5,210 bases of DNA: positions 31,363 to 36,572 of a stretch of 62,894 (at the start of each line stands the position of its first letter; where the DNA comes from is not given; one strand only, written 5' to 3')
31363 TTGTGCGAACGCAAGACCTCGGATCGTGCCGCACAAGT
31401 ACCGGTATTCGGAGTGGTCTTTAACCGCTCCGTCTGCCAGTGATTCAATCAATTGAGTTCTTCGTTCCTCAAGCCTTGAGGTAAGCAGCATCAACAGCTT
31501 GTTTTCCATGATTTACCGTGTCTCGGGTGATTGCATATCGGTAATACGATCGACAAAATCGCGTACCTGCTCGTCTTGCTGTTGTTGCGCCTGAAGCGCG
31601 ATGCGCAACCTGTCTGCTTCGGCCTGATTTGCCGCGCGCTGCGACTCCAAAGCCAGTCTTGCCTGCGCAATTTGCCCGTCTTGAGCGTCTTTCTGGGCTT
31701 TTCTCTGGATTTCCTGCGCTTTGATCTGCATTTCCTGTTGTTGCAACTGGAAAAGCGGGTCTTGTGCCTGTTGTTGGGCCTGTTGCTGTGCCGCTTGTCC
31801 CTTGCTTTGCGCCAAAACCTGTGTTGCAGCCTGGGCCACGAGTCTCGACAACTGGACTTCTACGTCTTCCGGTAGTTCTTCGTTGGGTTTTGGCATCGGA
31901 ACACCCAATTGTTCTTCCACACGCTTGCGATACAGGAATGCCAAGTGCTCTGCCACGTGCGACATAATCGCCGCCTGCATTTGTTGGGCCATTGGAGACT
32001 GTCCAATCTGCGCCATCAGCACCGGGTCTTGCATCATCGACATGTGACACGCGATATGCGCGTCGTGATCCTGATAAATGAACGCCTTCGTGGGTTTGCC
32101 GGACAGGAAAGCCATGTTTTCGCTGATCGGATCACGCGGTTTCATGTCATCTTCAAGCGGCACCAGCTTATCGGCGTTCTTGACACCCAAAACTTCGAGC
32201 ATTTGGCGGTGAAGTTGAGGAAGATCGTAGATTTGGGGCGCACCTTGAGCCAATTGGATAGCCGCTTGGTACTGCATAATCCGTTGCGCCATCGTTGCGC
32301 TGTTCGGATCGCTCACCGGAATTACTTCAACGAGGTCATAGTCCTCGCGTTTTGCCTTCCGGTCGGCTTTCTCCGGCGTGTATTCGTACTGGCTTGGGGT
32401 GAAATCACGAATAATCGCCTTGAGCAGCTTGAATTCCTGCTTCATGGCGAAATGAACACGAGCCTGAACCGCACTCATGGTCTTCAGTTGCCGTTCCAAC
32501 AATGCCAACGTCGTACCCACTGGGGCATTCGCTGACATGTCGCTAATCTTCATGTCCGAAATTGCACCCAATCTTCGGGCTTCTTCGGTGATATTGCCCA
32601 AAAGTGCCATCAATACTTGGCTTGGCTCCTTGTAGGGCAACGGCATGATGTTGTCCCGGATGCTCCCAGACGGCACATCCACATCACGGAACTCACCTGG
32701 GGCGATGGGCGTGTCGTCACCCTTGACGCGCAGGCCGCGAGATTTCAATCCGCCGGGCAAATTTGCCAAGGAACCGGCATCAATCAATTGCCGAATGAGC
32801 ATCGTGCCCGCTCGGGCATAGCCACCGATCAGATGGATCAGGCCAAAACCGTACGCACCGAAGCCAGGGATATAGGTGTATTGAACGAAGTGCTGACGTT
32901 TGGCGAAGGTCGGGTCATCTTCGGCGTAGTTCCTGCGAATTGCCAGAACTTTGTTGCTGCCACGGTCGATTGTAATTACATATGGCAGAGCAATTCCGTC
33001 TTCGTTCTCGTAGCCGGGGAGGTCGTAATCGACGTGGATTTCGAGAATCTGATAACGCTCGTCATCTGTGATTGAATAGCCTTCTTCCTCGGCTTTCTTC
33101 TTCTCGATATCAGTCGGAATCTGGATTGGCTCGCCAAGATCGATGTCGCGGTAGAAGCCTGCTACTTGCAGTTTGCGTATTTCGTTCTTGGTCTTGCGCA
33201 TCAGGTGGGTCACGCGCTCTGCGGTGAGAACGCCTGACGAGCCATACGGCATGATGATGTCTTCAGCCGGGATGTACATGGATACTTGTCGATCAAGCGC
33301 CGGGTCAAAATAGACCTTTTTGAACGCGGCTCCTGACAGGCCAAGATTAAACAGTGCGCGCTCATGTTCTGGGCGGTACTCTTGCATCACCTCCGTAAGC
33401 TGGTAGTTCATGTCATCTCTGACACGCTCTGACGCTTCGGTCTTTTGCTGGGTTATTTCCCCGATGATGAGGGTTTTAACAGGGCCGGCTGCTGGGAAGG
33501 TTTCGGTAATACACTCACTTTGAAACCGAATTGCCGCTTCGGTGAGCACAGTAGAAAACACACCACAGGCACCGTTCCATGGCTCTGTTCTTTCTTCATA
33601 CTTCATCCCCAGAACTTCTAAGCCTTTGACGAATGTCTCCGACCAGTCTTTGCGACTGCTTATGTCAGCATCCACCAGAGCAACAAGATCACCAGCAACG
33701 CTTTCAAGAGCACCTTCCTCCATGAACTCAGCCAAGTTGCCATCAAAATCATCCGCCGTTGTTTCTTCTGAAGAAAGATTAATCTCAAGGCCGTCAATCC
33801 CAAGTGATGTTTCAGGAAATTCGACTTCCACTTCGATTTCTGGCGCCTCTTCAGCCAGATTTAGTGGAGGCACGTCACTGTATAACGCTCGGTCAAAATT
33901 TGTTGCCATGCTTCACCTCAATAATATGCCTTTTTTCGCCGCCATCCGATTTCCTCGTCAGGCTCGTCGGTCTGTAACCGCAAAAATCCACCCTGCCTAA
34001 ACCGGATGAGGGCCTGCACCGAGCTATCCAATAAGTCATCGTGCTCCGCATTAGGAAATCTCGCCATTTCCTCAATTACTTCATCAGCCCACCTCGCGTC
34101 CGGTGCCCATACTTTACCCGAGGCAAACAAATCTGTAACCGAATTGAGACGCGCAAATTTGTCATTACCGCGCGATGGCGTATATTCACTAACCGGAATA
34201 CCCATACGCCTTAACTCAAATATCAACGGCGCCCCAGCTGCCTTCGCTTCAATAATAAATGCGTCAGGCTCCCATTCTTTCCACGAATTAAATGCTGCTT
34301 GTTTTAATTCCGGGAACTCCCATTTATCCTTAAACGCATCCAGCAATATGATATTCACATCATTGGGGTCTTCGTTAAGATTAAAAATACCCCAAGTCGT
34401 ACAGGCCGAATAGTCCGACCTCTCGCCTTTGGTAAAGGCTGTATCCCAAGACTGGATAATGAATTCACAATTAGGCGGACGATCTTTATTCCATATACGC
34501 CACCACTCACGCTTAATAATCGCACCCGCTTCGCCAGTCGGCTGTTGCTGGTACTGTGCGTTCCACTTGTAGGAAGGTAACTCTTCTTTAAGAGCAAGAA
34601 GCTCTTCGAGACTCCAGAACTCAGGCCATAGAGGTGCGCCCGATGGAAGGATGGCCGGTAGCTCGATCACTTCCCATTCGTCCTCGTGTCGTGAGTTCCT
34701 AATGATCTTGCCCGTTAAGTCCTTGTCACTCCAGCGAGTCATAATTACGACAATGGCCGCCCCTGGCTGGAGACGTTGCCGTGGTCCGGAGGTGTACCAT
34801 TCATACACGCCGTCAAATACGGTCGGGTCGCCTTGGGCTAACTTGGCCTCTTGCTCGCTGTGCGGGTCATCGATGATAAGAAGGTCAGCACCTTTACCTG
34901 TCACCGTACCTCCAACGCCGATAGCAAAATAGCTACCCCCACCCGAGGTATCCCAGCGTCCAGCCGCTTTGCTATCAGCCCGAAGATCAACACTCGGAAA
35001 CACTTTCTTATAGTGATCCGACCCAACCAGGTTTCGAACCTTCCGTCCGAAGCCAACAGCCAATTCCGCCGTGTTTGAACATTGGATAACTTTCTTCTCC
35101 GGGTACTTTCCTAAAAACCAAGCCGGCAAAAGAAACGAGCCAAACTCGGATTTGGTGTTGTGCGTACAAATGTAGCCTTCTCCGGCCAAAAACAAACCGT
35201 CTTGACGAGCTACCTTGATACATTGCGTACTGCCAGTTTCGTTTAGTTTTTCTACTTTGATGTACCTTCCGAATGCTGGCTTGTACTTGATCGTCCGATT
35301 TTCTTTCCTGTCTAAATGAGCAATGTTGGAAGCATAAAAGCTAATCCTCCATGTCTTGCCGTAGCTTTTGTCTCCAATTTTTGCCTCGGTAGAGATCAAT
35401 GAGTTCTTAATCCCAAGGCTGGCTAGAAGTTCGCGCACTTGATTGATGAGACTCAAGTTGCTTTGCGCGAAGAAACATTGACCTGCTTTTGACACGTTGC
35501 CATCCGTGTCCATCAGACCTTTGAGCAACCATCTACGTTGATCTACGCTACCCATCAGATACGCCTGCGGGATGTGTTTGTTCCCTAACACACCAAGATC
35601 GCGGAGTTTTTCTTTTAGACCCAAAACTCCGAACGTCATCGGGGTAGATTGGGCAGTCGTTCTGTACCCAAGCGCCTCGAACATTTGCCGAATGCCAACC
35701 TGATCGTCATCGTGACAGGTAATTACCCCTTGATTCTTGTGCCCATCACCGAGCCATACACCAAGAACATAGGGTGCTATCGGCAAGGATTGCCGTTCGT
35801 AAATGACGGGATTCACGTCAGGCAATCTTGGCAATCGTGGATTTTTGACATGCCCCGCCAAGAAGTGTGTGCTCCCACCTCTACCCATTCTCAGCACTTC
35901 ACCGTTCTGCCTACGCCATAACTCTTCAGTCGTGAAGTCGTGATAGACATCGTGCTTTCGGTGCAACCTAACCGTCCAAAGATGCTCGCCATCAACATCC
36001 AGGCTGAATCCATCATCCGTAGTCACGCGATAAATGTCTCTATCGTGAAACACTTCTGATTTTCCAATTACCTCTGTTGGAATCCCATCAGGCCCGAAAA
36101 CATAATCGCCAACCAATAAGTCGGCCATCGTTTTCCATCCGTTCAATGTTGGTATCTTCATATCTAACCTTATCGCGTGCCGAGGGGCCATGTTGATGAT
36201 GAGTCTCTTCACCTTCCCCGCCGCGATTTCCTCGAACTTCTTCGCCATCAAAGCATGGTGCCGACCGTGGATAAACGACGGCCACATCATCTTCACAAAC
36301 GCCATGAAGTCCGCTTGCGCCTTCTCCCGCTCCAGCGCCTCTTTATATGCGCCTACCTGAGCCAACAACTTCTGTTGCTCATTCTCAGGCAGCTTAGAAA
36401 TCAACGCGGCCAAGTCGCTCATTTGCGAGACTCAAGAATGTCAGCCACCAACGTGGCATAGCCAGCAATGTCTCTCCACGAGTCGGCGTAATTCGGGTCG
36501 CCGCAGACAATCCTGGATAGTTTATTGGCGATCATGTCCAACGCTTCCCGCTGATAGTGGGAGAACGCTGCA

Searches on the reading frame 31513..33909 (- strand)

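Call 10: search_protein_families(library=phrogs, proteins=[window:31513-33909:-], max_evalue=0.00001)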
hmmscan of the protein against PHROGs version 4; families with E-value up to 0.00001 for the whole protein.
window:31513-33909:- (798 aa): 1 family
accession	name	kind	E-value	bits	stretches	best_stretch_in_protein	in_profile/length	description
phrog_1216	-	head and packaging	1.6e-22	80.9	1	88-646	127-654/714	portal protein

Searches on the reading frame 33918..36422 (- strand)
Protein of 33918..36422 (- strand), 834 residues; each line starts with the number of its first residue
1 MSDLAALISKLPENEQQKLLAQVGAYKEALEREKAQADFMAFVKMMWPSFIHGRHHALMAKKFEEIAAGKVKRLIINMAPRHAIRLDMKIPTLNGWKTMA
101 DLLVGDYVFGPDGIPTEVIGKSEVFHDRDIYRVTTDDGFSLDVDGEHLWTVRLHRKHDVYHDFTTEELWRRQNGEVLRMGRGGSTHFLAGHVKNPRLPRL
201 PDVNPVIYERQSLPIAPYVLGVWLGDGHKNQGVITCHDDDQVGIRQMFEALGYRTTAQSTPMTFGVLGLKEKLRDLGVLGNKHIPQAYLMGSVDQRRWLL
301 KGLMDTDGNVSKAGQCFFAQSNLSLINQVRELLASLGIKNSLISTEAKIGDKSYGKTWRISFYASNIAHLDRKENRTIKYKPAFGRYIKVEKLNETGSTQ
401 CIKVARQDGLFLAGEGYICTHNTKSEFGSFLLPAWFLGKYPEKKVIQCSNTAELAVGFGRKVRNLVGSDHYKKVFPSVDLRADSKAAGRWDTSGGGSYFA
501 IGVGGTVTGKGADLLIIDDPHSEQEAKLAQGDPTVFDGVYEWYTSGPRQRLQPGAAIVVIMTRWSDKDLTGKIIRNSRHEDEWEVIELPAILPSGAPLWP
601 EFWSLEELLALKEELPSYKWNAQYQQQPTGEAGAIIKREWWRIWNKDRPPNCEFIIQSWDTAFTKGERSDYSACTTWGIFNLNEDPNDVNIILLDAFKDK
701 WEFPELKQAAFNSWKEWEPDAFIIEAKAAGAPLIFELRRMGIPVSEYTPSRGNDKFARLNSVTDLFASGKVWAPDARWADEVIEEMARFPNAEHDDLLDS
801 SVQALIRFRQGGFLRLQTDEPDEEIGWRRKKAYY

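Call 10: search_protein_families(library=phrogs, proteins=[window:33918-36422:-], max_evalue=0.00001)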
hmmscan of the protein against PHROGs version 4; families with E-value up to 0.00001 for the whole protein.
window:33918-36422:- (834 aa): 8 families
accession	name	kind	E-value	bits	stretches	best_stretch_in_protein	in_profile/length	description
phrog_38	-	head and packaging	3.1e-104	351.2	2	423-814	317-709/760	terminase large subunit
phrog_4758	-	head and packaging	5e-55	187.5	2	423-592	69-237/243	terminase large subunit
phrog_5573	-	head and packaging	9.5e-43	147.4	1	579-807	8-233/250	terminase large subunit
phrog_36964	-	head and packaging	5.1e-26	92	1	87-450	96-459/890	terminase large subunit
phrog_15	-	head and packaging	7.1e-25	88.5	1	58-318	52-316/1330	terminase large subunit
phrog_19299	-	head and packaging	8.2e-23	81.7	1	83-424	32-387/702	terminase large subunit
phrog_30251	-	head and packaging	2.4e-21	76.7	1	431-683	74-332/799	terminase large subunit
phrog_510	-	DNA, RNA and nucleotide metabolism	2.6e-09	37.4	1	75-321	395-638/667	DNA primase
